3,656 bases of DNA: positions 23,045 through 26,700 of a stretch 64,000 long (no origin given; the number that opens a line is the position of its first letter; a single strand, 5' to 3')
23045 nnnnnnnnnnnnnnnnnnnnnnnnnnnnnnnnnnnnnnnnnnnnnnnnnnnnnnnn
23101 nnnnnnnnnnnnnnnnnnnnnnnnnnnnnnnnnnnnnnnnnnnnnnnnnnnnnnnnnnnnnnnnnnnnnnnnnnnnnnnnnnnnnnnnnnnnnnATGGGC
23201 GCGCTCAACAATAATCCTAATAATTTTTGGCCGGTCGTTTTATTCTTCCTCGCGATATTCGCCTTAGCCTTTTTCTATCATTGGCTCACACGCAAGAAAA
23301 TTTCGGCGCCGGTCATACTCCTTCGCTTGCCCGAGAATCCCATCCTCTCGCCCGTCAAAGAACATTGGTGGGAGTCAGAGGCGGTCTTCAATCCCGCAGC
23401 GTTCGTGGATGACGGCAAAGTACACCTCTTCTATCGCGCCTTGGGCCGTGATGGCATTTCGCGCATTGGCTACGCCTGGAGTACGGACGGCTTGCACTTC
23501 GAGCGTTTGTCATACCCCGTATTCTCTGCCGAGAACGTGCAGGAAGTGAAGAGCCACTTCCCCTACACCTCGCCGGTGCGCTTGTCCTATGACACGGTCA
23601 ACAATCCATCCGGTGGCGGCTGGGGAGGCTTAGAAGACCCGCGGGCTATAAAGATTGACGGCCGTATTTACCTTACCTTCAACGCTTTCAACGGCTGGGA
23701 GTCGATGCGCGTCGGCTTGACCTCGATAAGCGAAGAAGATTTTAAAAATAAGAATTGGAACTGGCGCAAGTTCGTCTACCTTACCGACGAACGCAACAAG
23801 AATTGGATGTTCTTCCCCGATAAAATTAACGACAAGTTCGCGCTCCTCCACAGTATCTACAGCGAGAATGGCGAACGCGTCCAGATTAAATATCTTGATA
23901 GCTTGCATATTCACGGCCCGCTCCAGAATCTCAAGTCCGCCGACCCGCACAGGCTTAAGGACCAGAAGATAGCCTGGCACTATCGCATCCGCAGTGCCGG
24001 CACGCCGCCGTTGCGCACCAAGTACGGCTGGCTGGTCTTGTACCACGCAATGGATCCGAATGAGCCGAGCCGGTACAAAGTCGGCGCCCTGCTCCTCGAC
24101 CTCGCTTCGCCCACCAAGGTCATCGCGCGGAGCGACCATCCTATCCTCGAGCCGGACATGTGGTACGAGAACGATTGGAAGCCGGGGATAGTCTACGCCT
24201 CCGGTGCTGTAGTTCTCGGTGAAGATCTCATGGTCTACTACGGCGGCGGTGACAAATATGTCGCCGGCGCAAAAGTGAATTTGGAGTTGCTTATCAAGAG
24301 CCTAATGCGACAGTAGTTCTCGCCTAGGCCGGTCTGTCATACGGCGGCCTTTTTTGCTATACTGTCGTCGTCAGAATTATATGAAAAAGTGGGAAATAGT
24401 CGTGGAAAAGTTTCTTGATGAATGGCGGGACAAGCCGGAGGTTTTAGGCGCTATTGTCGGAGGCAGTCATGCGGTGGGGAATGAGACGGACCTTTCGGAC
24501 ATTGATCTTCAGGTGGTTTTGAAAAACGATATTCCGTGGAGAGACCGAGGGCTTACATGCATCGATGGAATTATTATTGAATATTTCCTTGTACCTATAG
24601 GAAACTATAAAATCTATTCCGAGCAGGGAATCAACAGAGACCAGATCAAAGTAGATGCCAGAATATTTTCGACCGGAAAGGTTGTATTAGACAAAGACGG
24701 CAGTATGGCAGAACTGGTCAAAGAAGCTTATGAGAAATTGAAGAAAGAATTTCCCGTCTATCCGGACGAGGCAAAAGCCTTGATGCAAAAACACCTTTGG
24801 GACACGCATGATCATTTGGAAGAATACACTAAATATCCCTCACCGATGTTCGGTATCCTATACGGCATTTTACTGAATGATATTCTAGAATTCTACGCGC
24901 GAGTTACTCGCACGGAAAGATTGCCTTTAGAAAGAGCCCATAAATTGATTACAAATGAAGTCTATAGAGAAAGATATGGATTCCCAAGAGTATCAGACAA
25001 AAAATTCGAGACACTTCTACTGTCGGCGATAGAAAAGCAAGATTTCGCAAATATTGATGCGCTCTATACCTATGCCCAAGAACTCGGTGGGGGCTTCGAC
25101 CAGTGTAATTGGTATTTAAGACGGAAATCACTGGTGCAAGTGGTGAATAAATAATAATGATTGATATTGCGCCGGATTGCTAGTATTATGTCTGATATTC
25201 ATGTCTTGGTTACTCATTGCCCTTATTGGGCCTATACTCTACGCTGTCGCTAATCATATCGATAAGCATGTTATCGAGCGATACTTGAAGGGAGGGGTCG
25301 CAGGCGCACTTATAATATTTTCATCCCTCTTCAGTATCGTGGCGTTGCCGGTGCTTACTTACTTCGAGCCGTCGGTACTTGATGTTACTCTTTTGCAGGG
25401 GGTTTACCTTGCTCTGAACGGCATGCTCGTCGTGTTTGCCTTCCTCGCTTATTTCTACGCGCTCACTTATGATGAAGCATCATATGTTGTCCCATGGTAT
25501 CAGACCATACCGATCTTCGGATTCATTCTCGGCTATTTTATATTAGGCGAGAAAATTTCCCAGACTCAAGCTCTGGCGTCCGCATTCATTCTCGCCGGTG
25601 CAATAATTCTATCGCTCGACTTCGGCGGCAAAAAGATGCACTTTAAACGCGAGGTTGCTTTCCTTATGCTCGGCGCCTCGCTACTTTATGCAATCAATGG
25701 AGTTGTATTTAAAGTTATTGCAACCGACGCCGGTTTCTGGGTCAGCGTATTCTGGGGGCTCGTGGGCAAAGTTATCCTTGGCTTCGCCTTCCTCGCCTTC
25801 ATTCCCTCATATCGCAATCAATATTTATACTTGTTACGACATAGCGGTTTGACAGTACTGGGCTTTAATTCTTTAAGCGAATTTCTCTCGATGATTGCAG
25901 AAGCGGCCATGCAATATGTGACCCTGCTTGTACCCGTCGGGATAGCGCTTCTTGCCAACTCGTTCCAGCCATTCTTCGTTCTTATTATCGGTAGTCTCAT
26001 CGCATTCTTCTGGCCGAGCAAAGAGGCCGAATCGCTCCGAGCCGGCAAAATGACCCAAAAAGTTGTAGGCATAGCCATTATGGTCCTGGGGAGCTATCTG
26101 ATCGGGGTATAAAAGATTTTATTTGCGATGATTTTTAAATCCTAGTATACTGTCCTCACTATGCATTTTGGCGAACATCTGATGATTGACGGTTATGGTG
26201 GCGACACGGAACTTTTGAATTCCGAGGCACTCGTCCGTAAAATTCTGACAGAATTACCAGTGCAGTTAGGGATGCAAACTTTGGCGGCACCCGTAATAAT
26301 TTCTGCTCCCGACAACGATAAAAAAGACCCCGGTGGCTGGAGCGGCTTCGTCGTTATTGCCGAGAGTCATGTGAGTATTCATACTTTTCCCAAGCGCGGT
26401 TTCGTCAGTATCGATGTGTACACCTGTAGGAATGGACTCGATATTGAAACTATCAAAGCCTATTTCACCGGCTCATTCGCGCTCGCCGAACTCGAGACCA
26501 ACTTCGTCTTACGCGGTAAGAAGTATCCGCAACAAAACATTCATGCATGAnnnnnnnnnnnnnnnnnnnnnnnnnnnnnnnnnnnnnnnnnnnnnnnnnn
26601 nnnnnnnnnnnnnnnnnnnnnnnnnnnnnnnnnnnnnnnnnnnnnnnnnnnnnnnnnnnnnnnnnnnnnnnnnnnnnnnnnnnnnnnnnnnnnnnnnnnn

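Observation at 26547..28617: AT-rich two-gene block: speH-coupled unknown 310-aa protein and an HExxH protein abutting the rSAM gene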

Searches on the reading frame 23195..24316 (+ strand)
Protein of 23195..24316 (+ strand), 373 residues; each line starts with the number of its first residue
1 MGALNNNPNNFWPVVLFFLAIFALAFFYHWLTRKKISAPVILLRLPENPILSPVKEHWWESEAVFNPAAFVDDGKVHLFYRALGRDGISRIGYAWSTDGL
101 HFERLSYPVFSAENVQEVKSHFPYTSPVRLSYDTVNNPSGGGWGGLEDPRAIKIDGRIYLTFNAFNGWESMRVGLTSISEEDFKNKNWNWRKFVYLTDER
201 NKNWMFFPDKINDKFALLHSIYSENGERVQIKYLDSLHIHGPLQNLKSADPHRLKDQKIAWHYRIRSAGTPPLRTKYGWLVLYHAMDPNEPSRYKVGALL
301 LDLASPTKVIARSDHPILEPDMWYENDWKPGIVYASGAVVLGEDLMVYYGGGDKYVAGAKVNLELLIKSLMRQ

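Call 3: search_protein_families(library=pfam, proteins=[window:23195-24316:+], max_evalue=0.01)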
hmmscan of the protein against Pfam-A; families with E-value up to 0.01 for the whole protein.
window:23195-24316:+ (373 aa): 1 family
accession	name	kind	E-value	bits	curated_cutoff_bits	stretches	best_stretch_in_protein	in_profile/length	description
PF04041.19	Glyco_hydro_130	-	3.9e-34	118.5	26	2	145-368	98-316/320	beta-1,4-mannooligosaccharide phosphorylase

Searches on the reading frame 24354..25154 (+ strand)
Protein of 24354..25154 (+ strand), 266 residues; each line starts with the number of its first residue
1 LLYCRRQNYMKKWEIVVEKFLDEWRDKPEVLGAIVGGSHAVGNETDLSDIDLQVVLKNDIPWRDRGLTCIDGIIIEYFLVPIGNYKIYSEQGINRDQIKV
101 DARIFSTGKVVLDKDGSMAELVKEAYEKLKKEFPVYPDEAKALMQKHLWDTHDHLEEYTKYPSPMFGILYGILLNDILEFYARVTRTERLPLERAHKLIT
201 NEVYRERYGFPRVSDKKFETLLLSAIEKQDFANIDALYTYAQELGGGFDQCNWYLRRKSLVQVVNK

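Call 3: search_protein_families(library=pfam, proteins=[window:24354-25154:+], max_evalue=0.01)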
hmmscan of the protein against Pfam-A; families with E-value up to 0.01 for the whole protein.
window:24354-25154:+ (266 aa): 2 families
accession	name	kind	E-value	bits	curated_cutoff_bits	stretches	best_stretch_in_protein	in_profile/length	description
PF18765.7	Polbeta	-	1.9e-05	25.2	26.9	1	24-115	7-91/93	Polymerase beta, Nucleotidyltransferase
PF01909.29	NTP_transf_2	-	2.6e-05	25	21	1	18-60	2-46/93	Nucleotidyltransferase domain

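Call 4: search_protein_families(library=ncbifam, proteins=[window:24354-25154:+], max_evalue=0.01)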
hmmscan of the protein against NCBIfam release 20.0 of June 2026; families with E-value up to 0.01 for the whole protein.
window:24354-25154:+ (266 aa): 1 family
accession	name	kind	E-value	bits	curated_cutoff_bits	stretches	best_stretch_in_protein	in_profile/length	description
NF047752.1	MntA_antitoxin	equivalog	0.00011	22.1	60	1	26-58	3-35/106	type VII toxin-antitoxin system MntA family adenylyltransferase antitoxin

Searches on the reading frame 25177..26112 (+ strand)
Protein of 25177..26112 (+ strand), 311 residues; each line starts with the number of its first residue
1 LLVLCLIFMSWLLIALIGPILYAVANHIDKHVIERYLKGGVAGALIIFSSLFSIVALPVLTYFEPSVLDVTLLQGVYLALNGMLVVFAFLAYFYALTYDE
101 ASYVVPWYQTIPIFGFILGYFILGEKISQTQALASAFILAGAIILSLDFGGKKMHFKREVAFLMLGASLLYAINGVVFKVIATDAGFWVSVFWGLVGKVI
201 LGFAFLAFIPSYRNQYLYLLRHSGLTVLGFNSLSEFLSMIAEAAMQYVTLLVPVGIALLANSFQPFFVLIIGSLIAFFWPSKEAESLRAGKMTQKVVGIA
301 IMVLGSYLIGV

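Call 3: search_protein_families(library=pfam, proteins=[window:25177-26112:+], max_evalue=0.01)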
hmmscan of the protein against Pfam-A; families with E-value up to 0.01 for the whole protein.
window:25177-26112:+ (311 aa): 1 family
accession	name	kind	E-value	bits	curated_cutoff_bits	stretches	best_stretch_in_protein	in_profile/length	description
PF00892.27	EamA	-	3.7e-12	47.1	28.2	1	10-146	2-134/135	EamA-like transporter family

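Call 4: search_protein_families(library=ncbifam, proteins=[window:25177-26112:+], max_evalue=0.01)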
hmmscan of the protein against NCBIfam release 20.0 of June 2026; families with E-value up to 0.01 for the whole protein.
window:25177-26112:+ (311 aa): 2 families
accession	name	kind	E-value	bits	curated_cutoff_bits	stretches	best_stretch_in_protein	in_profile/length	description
TIGR00950.1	2A78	equivalog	0.00015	21.3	230.2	1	12-143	130-264/264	carboxylate/amino acid/amine transporter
TIGR03340.1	phn_DUF6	hypoth_equivalog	0.0011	18.7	288.15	1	10-144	147-280/281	phosphonate utilization associated putative membrane protein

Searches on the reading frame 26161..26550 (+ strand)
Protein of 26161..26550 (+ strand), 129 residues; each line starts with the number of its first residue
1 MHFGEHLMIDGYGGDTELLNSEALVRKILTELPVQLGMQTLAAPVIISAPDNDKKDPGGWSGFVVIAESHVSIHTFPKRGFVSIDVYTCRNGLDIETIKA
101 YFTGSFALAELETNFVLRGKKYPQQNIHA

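Call 3: search_protein_families(library=pfam, proteins=[window:26161-26550:+], max_evalue=0.01)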
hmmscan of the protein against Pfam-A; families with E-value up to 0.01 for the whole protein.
window:26161-26550:+ (129 aa): 1 family
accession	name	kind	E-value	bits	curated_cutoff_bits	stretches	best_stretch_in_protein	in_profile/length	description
PF02675.21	AdoMet_dc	-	9.6e-24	84.2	25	1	6-119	1-107/107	S-adenosylmethionine decarboxylase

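Call 4: search_protein_families(library=ncbifam, proteins=[window:26161-26550:+], max_evalue=0.01)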
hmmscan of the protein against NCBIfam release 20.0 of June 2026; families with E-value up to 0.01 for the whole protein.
window:26161-26550:+ (129 aa): 1 family
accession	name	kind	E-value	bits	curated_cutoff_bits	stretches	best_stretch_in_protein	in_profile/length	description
TIGR03330.1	SAM_DCase_Bsu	equivalog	4.4e-21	75.3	75.65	1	3-119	3-112/112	adenosylmethionine decarboxylase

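Call 7: search_solved_structures(query=window:26161-26550:+, max_evalue=0.01, show_alignments=2)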
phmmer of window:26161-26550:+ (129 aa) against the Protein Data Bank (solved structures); distinct sequences matched with E-value up to 0.01: 5.
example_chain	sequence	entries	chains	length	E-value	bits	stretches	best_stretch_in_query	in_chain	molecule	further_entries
1tlu_A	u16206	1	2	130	1.6e-10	44.5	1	3-101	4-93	S-adenosylmethionine decarboxylase proenzyme, AdoMetDC, SamDC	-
1vr7_A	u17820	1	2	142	2e-10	44.1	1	3-101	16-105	S-adenosylmethionine decarboxylase proenzyme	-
1tmi_A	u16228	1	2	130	4.1e-10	43.1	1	3-101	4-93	S-adenosylmethionine decarboxylase proenzyme, AdoMetDC, SamDC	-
2iii_A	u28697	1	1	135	7.7e-10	42.2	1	3-91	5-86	S-adenosylmethionine decarboxylase proenzyme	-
3iwb_A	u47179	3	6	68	0.0022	21.3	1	70-102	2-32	S-adenosylmethionine decarboxylase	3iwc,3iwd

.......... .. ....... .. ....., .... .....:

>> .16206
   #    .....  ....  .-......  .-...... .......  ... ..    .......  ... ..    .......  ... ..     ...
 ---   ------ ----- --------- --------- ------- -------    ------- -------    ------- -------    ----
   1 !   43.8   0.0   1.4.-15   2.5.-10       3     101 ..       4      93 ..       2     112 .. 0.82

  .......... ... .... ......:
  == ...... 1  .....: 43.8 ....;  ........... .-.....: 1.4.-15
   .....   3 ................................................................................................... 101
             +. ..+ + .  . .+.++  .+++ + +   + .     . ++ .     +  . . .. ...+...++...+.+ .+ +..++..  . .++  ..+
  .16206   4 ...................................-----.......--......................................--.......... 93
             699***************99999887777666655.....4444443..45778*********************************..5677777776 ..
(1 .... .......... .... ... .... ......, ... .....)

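Call 88: search_protein_families(library=phrogs, proteins=[window:26161-26550:+], max_evalue=0.01)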
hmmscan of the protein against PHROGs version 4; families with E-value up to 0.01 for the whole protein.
window:26161-26550:+ (129 aa): 3 families
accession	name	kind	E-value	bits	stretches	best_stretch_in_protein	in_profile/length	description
phrog_3125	-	other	6.1e-20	72.6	1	3-120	23-133/148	S-adenosylmethionine decarboxylase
phrog_27309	-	other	6.9e-07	30.1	1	53-91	41-79/96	S-adenosylmethionine decarboxylase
phrog_25723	-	other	1e-06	29.8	1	66-90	2-26/57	S-adenosylmethionine decarboxylase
